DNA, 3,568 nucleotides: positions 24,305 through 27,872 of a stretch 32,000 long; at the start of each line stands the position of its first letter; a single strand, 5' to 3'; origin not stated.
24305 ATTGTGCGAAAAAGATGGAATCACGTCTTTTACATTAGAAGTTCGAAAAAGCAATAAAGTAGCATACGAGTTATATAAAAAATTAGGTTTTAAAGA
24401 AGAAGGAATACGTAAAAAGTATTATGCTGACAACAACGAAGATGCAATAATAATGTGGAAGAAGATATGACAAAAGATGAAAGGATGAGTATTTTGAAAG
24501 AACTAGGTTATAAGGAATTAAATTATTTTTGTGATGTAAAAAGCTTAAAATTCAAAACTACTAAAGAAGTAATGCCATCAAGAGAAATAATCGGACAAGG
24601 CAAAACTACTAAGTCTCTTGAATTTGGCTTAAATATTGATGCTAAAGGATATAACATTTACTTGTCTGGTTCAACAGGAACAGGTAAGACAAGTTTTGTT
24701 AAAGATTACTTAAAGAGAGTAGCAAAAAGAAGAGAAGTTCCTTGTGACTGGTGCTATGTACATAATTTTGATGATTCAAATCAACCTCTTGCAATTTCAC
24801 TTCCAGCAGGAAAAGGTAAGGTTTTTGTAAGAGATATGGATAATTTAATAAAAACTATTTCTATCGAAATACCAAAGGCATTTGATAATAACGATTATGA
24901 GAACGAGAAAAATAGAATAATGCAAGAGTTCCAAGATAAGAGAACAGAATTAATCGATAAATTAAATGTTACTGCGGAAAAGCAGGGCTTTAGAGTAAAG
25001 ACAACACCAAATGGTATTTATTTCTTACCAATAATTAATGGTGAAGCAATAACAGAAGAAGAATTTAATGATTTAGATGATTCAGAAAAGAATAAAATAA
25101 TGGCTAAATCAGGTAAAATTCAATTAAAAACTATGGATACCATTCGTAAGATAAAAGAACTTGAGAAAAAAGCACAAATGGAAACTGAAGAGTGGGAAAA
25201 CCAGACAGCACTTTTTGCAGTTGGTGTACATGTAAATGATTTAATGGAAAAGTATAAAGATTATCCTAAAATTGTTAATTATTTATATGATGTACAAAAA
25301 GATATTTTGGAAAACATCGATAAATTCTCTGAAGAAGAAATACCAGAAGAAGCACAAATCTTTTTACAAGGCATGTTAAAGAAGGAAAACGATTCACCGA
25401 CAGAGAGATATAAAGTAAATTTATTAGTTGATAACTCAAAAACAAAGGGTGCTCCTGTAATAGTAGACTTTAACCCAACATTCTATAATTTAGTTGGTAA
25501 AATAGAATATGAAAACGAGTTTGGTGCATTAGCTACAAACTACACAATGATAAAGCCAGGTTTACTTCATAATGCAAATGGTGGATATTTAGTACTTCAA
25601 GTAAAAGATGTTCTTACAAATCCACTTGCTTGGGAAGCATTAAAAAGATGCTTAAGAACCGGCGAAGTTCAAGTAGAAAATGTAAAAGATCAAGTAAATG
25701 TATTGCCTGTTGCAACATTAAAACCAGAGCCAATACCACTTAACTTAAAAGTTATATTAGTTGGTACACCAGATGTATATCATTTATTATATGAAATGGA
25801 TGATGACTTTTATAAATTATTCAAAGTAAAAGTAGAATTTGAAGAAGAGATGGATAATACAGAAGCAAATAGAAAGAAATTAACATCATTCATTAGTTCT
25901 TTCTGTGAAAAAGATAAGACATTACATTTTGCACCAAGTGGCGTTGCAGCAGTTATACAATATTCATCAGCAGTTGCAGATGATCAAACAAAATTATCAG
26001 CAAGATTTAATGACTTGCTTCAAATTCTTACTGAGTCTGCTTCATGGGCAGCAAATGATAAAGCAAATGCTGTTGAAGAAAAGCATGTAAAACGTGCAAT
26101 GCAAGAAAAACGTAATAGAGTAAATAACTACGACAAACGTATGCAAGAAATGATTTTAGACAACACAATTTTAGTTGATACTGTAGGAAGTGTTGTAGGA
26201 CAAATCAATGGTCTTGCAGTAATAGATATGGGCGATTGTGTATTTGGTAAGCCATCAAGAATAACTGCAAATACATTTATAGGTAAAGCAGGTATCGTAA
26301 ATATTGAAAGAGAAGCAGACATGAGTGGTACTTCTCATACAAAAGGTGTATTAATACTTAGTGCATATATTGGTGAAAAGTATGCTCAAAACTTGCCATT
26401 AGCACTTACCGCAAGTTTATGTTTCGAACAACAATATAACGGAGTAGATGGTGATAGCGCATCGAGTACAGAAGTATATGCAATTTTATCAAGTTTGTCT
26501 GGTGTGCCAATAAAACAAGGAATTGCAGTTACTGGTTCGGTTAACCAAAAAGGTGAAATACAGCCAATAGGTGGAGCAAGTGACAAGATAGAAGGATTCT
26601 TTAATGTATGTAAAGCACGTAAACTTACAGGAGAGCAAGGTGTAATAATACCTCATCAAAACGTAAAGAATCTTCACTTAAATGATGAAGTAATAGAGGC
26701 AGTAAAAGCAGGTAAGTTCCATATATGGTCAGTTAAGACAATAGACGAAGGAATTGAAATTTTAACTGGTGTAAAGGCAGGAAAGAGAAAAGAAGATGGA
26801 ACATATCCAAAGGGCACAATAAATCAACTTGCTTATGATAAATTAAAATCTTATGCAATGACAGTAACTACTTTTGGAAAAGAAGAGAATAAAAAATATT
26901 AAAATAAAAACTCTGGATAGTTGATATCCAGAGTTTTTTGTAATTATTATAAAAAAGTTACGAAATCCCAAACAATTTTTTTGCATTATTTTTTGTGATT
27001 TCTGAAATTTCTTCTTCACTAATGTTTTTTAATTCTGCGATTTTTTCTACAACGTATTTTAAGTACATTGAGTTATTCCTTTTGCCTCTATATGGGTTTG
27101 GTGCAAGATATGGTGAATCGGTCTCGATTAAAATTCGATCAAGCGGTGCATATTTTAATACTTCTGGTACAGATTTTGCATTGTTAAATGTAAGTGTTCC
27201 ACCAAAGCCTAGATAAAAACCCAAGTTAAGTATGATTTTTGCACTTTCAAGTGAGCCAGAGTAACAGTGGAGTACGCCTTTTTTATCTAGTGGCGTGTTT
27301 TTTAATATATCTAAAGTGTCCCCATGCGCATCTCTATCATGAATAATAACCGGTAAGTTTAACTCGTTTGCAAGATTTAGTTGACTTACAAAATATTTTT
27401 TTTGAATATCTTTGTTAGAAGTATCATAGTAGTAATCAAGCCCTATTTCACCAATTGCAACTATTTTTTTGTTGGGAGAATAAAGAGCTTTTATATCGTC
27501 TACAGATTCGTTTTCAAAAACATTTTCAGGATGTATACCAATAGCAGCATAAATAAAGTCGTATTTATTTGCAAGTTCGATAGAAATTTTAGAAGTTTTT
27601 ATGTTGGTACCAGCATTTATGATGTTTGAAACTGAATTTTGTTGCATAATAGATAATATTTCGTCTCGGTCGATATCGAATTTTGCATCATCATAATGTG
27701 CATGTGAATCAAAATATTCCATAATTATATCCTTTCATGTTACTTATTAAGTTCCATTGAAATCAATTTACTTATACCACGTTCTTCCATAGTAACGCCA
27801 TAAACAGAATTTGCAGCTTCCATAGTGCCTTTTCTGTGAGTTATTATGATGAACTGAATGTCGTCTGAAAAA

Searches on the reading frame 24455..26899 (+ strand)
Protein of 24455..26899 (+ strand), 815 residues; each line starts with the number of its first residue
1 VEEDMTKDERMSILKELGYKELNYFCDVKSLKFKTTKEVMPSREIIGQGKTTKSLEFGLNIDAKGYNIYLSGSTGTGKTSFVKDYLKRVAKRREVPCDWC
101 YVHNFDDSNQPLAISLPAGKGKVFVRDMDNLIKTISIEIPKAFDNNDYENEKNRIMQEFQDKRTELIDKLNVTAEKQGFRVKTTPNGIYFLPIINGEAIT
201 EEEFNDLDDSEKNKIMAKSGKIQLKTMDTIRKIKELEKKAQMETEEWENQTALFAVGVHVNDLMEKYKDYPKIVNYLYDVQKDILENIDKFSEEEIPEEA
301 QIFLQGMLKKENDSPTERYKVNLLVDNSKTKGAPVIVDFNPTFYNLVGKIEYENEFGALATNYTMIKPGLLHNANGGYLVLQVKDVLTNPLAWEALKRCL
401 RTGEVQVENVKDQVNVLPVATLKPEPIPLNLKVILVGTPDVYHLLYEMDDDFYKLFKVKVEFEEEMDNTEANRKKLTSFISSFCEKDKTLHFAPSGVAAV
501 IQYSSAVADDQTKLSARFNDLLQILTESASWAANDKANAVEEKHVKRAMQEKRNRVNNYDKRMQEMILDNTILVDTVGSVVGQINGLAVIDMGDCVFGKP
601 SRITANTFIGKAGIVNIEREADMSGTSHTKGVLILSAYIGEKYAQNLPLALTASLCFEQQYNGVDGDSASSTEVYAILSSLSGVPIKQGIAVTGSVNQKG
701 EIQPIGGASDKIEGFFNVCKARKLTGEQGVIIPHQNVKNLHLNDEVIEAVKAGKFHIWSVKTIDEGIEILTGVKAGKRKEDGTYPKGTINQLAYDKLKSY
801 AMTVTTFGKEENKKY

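Call 47: search_protein_families(library=pfam, proteins=[window:24455-26899:+], max_evalue=0.001)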
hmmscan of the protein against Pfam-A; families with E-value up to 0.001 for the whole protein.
window:24455-26899:+ (815 aa): 4 families
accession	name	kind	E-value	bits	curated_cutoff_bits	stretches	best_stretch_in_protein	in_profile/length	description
PF13654.12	AAA_32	-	1.1e-55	187.7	21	1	331-463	1-133/133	LonB-like, AAA domain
PF20436.4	LonB_AAA-LID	-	1.3e-21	76.8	22.4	1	491-555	1-65/65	Archaeal LonB, AAA+ ATPase LID domain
PF20437.3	LonC_helical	-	2.9e-17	62.8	24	1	98-131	1-34/34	Lon-like LonC helical domain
PF05362.19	Lon_C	-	5.9e-10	39.5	21.1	1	665-768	108-200/205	Lon protease (S16) C-terminal proteolytic domain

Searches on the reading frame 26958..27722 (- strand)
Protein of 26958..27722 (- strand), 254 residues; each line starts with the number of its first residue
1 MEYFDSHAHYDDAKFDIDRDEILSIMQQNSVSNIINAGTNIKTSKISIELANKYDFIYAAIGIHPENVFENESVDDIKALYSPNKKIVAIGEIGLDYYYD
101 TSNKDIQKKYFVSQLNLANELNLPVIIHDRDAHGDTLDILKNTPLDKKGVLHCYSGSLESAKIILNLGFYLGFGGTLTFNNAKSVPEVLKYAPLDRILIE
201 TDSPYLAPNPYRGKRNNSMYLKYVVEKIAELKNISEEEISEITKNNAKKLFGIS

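Call 47: search_protein_families(library=pfam, proteins=[window:26958-27722:-], max_evalue=0.001)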
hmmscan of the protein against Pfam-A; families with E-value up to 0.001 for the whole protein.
window:26958-27722:- (254 aa): 1 family
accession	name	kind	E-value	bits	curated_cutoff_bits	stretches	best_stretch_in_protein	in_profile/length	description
PF01026.27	TatD_DNase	-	9.5e-88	294.3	27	1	4-252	1-253/253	TatD related DNase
